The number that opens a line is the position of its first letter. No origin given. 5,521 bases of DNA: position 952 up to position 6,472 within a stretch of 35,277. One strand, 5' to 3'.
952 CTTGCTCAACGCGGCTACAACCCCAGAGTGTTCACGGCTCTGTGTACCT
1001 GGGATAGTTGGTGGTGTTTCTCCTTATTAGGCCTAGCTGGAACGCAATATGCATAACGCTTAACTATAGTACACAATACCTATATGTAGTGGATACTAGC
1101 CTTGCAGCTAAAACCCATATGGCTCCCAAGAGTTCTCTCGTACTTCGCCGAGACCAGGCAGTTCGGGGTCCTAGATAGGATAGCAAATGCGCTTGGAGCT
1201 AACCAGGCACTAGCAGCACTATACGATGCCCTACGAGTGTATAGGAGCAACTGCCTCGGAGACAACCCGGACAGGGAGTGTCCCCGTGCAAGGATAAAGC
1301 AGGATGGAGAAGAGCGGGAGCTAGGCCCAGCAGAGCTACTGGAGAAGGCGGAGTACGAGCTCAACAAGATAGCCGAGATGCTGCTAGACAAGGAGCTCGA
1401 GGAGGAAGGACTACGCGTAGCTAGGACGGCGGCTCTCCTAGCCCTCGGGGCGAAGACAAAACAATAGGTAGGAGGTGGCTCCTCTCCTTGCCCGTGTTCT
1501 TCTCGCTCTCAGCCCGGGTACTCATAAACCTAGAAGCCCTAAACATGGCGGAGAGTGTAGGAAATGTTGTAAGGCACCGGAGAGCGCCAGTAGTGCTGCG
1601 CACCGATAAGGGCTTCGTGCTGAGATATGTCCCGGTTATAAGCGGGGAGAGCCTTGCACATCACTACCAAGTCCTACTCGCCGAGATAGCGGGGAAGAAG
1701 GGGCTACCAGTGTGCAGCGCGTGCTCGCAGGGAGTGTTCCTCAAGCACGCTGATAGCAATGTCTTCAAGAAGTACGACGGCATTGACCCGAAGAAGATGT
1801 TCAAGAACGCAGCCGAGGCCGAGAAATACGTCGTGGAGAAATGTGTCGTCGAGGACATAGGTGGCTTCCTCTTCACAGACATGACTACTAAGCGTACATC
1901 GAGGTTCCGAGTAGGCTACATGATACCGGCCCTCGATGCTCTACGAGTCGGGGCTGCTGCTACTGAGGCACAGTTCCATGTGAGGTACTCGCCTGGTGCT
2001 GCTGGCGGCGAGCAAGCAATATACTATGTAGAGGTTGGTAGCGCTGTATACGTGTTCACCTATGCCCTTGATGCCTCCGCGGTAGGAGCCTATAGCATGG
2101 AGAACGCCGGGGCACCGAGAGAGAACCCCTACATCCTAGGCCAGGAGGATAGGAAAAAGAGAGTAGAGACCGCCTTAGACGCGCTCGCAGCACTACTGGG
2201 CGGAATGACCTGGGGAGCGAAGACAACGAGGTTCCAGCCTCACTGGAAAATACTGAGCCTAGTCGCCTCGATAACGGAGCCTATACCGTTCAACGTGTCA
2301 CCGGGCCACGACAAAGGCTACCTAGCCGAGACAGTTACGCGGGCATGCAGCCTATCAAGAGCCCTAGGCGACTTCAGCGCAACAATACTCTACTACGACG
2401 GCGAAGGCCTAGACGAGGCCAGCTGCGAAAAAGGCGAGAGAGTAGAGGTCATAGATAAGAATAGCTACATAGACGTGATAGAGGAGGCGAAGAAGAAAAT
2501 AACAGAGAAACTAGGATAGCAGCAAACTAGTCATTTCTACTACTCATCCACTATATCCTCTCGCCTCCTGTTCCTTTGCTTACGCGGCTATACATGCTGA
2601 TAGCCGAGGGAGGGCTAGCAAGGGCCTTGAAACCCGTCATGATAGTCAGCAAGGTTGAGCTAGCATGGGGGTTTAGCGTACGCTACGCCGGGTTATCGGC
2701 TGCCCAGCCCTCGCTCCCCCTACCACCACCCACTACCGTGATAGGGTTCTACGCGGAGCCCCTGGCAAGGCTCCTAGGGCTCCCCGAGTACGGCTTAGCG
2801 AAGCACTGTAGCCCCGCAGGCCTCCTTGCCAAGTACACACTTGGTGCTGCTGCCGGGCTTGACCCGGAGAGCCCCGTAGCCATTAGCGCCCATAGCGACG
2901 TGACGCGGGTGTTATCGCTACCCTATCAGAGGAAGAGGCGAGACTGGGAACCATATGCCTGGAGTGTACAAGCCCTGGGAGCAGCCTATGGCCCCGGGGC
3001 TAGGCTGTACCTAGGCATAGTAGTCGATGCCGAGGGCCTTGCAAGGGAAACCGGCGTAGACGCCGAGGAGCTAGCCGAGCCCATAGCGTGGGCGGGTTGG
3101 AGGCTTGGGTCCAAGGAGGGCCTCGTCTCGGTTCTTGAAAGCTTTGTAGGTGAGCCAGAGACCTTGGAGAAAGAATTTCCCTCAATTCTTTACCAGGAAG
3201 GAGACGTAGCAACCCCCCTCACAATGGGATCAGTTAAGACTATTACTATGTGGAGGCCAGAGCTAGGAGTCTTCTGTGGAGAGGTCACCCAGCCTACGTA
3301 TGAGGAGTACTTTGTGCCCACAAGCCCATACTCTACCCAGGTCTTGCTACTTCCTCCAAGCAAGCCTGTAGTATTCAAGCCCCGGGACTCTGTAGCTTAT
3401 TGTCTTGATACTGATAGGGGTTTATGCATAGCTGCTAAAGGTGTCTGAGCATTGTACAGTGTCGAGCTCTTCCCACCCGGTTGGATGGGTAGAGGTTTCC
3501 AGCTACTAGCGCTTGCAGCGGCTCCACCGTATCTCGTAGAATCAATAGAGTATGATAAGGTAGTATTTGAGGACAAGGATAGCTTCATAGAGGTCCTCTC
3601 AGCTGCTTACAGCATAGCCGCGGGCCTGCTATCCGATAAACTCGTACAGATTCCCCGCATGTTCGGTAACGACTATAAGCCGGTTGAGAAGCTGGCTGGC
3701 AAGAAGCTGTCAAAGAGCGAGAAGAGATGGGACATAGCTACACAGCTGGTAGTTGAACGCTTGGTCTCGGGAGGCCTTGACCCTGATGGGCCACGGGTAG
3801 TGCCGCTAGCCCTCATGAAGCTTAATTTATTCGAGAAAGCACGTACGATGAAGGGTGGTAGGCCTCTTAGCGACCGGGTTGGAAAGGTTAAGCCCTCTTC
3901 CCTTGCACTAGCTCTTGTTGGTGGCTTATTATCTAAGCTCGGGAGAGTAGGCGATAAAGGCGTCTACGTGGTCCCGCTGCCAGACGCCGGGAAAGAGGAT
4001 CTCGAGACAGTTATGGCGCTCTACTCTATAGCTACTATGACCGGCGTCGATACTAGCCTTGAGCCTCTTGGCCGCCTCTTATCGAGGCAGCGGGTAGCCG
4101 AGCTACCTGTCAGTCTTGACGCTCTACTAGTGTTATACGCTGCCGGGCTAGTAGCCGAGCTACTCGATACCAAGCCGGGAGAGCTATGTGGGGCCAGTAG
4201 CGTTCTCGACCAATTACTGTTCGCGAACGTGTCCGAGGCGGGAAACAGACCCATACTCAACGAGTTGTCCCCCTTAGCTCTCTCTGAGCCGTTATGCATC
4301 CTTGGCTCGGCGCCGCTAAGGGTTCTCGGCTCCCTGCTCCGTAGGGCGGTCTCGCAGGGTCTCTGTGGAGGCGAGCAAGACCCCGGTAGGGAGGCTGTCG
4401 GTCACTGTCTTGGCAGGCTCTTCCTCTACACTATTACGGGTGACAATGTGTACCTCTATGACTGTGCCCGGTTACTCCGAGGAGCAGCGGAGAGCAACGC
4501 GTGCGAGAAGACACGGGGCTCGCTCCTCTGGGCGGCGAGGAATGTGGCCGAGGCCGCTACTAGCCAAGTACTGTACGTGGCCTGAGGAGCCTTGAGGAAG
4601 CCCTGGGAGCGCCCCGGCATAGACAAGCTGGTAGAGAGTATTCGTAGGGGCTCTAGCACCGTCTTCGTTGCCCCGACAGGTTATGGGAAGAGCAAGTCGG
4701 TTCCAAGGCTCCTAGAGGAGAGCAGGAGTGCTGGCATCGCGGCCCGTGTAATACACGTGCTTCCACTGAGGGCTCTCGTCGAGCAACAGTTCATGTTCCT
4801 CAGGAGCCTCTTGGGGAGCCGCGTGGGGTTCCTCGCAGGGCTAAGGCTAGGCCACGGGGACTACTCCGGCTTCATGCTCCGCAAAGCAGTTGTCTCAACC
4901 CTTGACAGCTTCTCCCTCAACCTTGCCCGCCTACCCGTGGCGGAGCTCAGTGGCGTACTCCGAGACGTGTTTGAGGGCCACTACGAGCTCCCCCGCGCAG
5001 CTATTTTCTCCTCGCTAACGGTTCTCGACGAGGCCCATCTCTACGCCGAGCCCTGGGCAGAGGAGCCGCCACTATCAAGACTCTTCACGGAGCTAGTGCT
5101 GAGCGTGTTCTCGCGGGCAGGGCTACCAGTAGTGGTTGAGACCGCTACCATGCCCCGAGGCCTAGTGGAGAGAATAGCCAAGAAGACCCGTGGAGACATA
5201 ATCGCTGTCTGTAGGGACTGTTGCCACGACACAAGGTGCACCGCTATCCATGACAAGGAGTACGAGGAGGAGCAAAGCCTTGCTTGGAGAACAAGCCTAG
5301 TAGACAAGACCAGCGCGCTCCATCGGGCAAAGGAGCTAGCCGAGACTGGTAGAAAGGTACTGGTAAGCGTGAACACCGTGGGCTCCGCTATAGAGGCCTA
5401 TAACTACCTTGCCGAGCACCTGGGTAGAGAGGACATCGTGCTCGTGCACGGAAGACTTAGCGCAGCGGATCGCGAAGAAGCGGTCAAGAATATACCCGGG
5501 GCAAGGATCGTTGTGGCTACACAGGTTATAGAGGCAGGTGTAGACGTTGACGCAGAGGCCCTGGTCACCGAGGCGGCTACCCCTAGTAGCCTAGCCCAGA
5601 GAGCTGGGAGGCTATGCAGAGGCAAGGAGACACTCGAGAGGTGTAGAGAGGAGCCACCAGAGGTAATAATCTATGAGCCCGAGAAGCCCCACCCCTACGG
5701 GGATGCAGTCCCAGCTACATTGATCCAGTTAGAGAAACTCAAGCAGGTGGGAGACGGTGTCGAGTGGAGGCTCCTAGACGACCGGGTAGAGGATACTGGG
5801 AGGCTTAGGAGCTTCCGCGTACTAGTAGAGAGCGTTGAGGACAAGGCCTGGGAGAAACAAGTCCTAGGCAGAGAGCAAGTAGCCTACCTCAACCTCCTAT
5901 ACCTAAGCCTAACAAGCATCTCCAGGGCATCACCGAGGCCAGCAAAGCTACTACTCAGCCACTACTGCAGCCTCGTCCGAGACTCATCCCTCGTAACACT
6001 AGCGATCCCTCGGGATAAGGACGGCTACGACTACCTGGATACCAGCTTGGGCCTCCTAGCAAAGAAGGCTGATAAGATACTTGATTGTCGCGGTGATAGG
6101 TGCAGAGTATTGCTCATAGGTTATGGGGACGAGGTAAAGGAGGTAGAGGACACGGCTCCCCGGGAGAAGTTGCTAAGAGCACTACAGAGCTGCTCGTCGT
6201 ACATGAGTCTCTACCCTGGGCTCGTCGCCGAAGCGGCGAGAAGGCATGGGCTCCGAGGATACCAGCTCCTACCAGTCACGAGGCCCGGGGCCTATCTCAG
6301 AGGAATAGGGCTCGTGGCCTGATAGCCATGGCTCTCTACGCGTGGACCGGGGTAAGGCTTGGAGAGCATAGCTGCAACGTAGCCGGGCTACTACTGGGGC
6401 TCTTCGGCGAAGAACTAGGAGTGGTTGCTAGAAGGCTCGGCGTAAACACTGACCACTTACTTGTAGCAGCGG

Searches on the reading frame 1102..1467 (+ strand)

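Call 118: search_protein_families(library=padloc, proteins=[window:1102-1467:+], max_evalue=0.001)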
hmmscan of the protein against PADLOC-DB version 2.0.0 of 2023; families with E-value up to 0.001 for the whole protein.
window:1102-1467:+ (121 aa): 6 families
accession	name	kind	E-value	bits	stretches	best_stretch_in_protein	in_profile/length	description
PDLC01363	Cas11a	-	1.6e-08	33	1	15-115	2-91/96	CAS-I-A; effector_SS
PDLC01642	Cas11a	-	2.1e-06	26.2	1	17-74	3-59/95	CAS-I-A; effector_SS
PDLC01406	Cas11a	-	3.6e-06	25.5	1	10-70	7-49/107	CAS-I-A; effector_SS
PDLC01266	Cas11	-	1.4e-05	23.6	1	15-117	2-93/97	CAS-I-A; effector_SS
PDLC00992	Cas11a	-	2e-05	23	1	15-115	2-102/107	CRISPR type I-A/APERN-associated protein Csa5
PDLC01553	Cas11a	-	2.4e-05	22.4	1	10-50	13-53/99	CAS-I-A; effector_SS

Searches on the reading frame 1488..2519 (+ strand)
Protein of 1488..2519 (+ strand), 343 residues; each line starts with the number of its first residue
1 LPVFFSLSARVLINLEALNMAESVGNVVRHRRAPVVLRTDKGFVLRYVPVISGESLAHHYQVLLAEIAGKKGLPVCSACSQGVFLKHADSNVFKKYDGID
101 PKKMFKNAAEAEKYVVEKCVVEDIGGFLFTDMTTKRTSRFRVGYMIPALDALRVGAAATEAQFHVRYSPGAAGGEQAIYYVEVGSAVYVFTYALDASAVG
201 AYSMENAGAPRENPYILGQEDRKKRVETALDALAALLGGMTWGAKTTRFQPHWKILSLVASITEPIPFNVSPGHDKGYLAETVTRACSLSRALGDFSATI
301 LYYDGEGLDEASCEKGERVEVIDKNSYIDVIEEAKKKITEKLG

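Call 8: search_protein_families(library=padloc, proteins=[window:1488-2519:+], max_evalue=0.001)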
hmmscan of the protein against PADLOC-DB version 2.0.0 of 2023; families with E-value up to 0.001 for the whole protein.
window:1488-2519:+ (343 aa): 8 families
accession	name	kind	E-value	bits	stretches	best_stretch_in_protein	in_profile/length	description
PDLC00957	Cas7a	-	9.3e-76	252.9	1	4-285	1-278/284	"CRISPR-associated protein Cas7/Csa2, subtype I-A/APERN"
PDLC01610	Cas7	-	3.6e-75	250.4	1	8-282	2-240/241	CAS-I; effector_G7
PDLC01298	Cas7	-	1.4e-71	239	1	8-279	1-251/262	CAS-I; effector_G7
PDLC01455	Cas7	-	8.4e-53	177.6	1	4-340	3-267/268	CAS-I; effector_G7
PDLC00960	Cas7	-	4.8e-43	145.1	1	8-262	4-235/240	CRISPR-associated autoregulator DevR family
PDLC01263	Cas7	-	4.4e-36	122.6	1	13-260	3-199/205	CAS-I; effector_G7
PDLC01300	Cas7b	-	1.4e-10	39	1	117-263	72-204/266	CAS-I-B; effector_G7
PDLC00961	Cas7b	-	1.2e-07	29.2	1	117-324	77-300/321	"CRISPR-associated protein Cas7/Cst2/DevR, subtype I-B/TNEAP"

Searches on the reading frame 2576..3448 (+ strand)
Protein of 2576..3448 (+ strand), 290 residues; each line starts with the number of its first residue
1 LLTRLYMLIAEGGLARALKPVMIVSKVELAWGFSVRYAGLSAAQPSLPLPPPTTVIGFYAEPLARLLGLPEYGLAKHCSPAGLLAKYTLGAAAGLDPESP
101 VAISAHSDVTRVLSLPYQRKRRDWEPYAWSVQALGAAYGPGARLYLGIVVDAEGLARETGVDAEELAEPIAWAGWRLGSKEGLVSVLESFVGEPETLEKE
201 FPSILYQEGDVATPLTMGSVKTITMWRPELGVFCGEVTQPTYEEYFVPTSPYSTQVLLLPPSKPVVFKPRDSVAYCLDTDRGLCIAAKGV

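Call 8: search_protein_families(library=padloc, proteins=[window:2576-3448:+], max_evalue=0.001)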
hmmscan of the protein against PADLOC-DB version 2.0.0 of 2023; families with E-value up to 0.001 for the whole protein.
window:2576-3448:+ (290 aa): 7 families
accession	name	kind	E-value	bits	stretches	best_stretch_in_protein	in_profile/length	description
PDLC01262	Cas5a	-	1.4e-36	124.3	1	22-201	2-161/168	CAS-I-A; effector_G5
PDLC01366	Cas5a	-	3.7e-16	57.6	1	26-196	6-151/178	CAS-I-A; effector_G5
PDLC01453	Cas5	-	2.1e-10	38.8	1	22-186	1-126/205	CAS-I; effector_G5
PDLC01306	Cas5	-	1.9e-07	29.5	1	27-214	3-158/174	CAS-I; effector_G5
PDLC01644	Cas5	-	8.1e-07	27.6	1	23-201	2-152/192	CAS-I; effector_G5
PDLC00946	Cas5a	-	2.2e-05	22.6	0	27-60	3-36/173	"CRISPR-associated protein Cas5, subtype I-A/APERN"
PDLC00950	Cas5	-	5.2e-05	21.1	1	27-58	4-36/43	CRISPR-associated protein Cas5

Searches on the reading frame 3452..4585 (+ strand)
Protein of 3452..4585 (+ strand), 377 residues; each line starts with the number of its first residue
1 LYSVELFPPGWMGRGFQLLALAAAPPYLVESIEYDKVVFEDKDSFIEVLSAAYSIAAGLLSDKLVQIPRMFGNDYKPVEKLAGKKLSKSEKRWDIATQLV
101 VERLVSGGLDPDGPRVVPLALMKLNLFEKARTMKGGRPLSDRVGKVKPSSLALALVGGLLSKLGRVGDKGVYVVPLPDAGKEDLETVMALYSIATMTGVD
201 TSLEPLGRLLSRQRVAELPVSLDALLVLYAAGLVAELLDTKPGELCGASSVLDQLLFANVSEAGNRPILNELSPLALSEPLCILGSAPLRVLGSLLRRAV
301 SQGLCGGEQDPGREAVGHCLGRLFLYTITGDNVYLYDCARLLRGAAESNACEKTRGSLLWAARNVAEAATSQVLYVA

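Call 8: search_protein_families(library=padloc, proteins=[window:3452-4585:+], max_evalue=0.001)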
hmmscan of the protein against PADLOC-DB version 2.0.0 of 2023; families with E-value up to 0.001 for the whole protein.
window:3452-4585:+ (377 aa): 1 family
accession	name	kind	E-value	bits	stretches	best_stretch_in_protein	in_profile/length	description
PDLC01426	Cas8a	-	1.2e-98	328.8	1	2-372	3-369/375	CAS-I-A; effector_LS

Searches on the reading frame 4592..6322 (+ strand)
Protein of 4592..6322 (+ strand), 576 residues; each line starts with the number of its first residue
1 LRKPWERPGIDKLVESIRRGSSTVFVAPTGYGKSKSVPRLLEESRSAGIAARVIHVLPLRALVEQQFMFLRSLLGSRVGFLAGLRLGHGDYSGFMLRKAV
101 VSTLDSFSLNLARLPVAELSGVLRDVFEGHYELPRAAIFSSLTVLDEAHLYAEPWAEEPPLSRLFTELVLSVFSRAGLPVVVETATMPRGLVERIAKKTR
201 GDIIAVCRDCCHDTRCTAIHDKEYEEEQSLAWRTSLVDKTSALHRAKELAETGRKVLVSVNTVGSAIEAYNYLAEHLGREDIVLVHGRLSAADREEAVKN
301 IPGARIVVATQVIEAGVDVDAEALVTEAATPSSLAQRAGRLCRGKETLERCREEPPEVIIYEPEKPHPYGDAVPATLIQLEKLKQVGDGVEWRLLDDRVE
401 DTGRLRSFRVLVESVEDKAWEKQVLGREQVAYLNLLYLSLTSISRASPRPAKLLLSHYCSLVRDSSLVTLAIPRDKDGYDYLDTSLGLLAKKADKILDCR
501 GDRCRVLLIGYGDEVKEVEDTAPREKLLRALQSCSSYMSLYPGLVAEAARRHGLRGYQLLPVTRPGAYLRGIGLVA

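Call 8: search_protein_families(library=padloc, proteins=[window:4592-6322:+], max_evalue=0.001)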
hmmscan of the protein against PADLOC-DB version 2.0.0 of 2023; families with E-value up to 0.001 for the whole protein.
window:4592-6322:+ (576 aa): 31 families (the best 25 are shown)
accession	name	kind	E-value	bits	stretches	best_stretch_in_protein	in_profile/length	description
PDLC01710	Cas3a1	-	1.7e-54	183.5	1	13-371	209-566/745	Cas3_1_CAS-I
PDLC01252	Cas3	-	6.5e-50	168.4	1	23-369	2-309/324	CAS-I; effector_G3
PDLC00938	Cas3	-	3.2e-49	166.1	1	23-368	2-339/358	CRISPR-associated helicase Cas3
PDLC01761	Cas3b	-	6.1e-33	112.5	1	22-369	233-557/705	-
PDLC01770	Cas3g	-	2.2e-32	110.4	2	244-387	242-381/733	-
PDLC01767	Cas3e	-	5.3e-31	105.8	1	130-397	317-558/680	-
PDLC01769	Cas3g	-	5.9e-28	96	1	141-407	174-430/836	-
PDLC01762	Cas3b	-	1e-27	95.1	1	129-371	348-558/692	-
PDLC01757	Cas3b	-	2.8e-26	90.3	1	20-378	204-522/676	-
PDLC02080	Cas3b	-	6.5e-21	72.4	1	136-372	381-594/709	-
PDLC01759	Cas3b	-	1.4e-20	71.6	1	163-366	371-552/711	-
PDLC02079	Cas3b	-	1.8e-20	70.7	1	140-372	334-555/691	-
PDLC01765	Cas3c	-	5.1e-18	63.3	1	138-370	291-482/612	-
PDLC02082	Cas3b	-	2.8e-17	60.4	1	234-345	451-557/734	-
PDLC01758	Cas3b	-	6.5e-14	49.3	1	248-344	514-610/797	-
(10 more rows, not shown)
